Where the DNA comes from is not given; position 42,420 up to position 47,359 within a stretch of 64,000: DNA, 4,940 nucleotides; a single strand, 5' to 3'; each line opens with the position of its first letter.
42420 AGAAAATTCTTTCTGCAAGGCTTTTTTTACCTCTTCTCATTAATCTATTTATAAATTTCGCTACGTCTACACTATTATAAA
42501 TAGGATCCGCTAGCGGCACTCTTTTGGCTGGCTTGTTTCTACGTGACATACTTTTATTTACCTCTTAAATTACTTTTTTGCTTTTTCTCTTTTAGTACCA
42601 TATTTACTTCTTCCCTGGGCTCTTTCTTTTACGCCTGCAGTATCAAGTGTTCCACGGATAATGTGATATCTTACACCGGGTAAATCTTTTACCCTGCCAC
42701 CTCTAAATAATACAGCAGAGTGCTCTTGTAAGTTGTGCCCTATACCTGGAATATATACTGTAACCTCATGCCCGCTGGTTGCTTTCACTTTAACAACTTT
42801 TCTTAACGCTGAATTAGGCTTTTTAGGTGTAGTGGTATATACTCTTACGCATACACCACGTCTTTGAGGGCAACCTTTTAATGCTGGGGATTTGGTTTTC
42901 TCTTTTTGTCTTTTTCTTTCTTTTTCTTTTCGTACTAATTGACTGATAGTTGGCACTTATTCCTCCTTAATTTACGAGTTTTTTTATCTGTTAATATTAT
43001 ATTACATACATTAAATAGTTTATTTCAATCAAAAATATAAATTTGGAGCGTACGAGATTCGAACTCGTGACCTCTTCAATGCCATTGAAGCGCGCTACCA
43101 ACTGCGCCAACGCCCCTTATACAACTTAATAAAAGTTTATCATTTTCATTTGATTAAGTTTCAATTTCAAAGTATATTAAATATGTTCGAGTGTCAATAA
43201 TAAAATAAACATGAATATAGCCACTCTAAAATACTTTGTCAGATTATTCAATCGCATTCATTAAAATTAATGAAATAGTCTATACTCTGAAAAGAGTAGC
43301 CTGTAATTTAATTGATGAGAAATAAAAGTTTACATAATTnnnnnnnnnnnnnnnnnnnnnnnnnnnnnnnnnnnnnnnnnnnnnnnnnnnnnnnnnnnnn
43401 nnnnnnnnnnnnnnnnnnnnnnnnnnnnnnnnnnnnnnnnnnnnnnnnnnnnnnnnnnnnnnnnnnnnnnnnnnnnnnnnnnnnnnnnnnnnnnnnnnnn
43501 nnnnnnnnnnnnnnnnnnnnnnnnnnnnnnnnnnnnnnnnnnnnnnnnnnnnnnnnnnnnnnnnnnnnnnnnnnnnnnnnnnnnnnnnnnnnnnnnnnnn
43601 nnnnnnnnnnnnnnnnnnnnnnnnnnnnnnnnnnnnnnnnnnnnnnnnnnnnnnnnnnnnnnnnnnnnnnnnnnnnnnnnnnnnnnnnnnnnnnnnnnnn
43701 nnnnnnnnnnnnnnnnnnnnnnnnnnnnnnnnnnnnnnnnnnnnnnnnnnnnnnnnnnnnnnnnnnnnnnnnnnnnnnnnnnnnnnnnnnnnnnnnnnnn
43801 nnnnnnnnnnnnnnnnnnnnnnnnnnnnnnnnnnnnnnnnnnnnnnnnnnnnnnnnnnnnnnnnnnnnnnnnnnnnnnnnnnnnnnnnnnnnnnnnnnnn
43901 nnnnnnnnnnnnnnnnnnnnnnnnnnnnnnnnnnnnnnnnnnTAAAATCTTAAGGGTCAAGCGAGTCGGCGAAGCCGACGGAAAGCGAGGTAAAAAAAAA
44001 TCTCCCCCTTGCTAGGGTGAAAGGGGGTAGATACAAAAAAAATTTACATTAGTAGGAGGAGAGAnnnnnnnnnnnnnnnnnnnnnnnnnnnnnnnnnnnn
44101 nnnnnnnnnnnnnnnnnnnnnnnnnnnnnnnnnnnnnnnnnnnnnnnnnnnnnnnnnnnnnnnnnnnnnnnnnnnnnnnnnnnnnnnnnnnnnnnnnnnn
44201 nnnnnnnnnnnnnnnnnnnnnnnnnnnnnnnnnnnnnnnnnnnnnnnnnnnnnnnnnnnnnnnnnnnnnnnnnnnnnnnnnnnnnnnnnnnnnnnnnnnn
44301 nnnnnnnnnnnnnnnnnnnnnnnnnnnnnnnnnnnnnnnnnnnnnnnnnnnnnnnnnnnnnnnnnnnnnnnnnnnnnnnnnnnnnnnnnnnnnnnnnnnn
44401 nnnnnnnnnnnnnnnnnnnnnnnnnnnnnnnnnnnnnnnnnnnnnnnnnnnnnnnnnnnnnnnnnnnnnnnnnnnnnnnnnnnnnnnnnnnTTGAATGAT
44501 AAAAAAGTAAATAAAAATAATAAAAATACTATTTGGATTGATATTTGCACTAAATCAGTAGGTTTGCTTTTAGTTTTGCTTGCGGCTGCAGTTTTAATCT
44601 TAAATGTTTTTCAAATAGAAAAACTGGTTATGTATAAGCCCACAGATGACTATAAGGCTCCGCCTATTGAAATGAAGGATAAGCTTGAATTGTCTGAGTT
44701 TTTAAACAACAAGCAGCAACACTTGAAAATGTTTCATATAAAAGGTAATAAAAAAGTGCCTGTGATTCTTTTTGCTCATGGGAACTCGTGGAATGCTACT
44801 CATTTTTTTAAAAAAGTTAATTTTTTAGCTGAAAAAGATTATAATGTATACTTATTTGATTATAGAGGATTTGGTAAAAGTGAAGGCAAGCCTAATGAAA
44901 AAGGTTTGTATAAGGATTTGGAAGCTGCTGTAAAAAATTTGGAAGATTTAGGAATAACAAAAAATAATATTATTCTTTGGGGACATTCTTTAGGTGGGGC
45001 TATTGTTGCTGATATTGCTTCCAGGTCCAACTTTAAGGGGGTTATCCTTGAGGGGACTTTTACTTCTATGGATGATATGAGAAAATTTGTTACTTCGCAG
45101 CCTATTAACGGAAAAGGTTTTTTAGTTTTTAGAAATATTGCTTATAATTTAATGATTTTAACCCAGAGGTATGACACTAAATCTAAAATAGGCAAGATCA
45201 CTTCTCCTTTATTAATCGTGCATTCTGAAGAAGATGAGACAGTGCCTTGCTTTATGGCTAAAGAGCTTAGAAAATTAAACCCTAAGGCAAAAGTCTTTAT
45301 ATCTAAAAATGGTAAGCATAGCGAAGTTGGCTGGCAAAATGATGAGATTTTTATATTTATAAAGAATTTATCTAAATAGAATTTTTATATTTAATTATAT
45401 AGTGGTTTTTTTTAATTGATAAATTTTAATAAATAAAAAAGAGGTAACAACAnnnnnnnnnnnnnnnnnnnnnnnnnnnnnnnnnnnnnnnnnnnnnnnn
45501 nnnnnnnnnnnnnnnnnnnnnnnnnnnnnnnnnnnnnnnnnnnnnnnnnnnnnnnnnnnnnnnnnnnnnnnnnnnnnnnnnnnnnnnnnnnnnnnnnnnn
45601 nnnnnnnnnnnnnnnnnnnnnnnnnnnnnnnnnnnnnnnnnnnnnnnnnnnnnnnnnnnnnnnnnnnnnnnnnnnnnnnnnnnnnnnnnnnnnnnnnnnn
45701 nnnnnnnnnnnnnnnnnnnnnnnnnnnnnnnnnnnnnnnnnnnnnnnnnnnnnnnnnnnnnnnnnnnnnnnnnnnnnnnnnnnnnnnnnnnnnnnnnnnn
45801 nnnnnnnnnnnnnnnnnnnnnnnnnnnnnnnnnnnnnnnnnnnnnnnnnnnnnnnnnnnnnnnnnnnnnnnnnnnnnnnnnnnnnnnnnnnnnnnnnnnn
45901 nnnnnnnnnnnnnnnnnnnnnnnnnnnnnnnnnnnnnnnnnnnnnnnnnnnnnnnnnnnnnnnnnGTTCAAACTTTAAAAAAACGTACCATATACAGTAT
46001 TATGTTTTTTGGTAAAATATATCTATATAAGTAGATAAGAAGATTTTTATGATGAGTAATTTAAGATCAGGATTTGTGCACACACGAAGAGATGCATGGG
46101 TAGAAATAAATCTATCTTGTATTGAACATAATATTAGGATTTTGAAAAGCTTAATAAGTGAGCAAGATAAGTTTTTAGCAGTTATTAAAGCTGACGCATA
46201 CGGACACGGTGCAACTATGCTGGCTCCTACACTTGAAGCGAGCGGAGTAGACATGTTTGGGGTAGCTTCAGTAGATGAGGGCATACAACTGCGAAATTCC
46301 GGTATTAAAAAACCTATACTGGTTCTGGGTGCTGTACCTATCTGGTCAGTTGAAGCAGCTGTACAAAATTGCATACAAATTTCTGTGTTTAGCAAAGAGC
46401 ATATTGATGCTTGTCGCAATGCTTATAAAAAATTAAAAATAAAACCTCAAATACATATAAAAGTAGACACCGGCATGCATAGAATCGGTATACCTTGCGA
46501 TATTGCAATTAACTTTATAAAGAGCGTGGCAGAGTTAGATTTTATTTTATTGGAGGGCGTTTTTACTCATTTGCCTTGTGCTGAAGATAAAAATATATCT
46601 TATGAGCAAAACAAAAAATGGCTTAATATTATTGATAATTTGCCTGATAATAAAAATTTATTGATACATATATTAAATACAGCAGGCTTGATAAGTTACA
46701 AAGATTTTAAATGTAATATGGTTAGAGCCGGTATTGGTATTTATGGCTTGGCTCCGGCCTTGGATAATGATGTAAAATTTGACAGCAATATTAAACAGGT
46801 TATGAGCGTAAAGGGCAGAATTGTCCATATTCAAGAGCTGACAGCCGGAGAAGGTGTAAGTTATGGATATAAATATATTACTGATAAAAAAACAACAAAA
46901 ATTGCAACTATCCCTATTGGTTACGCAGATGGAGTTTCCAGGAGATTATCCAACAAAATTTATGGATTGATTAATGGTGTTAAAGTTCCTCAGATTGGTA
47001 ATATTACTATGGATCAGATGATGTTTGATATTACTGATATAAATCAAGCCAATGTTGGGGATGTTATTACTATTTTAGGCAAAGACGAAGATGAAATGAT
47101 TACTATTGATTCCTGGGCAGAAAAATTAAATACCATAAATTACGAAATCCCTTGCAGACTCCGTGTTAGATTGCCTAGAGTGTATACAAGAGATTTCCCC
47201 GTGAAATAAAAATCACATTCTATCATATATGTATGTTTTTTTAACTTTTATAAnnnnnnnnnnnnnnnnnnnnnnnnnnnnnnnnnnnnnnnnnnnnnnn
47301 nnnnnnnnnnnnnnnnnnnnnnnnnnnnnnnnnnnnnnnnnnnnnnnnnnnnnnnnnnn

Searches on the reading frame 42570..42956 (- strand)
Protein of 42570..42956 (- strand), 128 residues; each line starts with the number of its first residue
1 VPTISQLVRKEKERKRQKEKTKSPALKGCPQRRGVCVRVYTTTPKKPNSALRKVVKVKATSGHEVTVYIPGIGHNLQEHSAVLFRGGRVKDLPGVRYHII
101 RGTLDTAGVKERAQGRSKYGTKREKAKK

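Call 62: find_encoding_contigs(protein=window:42570-42956:-, flank=2500, max_places=8)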
Protein window:42570-42956:- (128 aa): no gene with exactly this product is on record in the collection.

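Call 64: find_encoding_contigs(protein=window:42573-42956:-, flank=2500, max_places=8)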
Protein seq(128 aa) (128 aa): no gene with exactly this product is on record in the collection.

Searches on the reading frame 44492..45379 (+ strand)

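Call 29: search_protein_families(library=pfam, proteins=[window:44492-45379:+])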
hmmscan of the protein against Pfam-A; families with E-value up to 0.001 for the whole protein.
window:44492-45379:+ (295 aa): 12 families
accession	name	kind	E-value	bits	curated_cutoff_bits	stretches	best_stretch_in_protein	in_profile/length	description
PF00561.26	Abhydrolase_1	-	5.9e-20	72.4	25.8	1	90-198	1-114/245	alpha/beta hydrolase fold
PF12146.15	Hydrolase_4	-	1.9e-19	70.3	27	1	90-195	5-115/239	Serine aminopeptidase, S33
PF12697.13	Abhydrolase_6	-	1.7e-13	52.2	26.3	1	92-195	1-100/217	Alpha/beta hydrolase family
PF00326.27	Peptidase_S9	-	5.3e-11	42.8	22.6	1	104-276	2-187/213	Prolyl oligopeptidase family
PF20434.5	BD-FAE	-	2.6e-09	37.4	26.8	1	85-180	9-111/215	BD-FAE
PF20408.4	Abhydrolase_11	-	1.8e-06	28.3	27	1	91-188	4-106/193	Alpha/beta hydrolase domain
PF05677.18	DUF818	-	1.3e-05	24.8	20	1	114-182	169-239/365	Chlamydia CHLPS protein (DUF818)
PF12695.13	Abhydrolase_5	-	5.3e-05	23.5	27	0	158-198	57-98/164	Alpha/beta hydrolase family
PF08538.16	DUF1749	-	0.00021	21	24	0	231-278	222-267/299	Protein of unknown function (DUF1749)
PF02230.22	Abhydrolase_2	-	0.00045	20.6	23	0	141-174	88-121/217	Phospholipase/Carboxylesterase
PF05728.18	UPF0227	-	0.00061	20.2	21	0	155-276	56-170/187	Uncharacterised protein family (UPF0227)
PF01738.24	DLH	-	0.00097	19.2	21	0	134-185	72-125/217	Dienelactone hydrolase family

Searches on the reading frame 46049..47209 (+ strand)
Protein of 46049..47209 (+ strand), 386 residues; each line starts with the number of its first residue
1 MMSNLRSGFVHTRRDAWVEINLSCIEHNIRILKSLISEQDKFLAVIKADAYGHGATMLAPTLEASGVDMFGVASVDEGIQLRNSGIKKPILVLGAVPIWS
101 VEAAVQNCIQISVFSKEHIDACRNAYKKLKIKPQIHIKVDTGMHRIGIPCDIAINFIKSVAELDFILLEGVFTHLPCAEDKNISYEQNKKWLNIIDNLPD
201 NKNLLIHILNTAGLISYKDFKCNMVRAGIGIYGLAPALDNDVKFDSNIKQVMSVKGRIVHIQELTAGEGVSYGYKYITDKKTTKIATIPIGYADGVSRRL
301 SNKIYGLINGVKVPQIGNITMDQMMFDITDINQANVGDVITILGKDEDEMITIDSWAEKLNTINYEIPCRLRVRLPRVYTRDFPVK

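Call 10: search_protein_families(library=pfam, proteins=[window:46049-47209:+])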
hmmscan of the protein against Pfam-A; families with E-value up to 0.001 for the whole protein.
window:46049-47209:+ (386 aa): 2 families
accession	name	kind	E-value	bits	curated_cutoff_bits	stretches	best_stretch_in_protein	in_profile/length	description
PF01168.26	Ala_racemase_N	-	1.3e-59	202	24.1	1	20-236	1-220/220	Alanine racemase, N-terminal domain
PF00842.27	Ala_racemase_C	-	2.2e-45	153.8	25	1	251-379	1-127/127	Alanine racemase, C-terminal domain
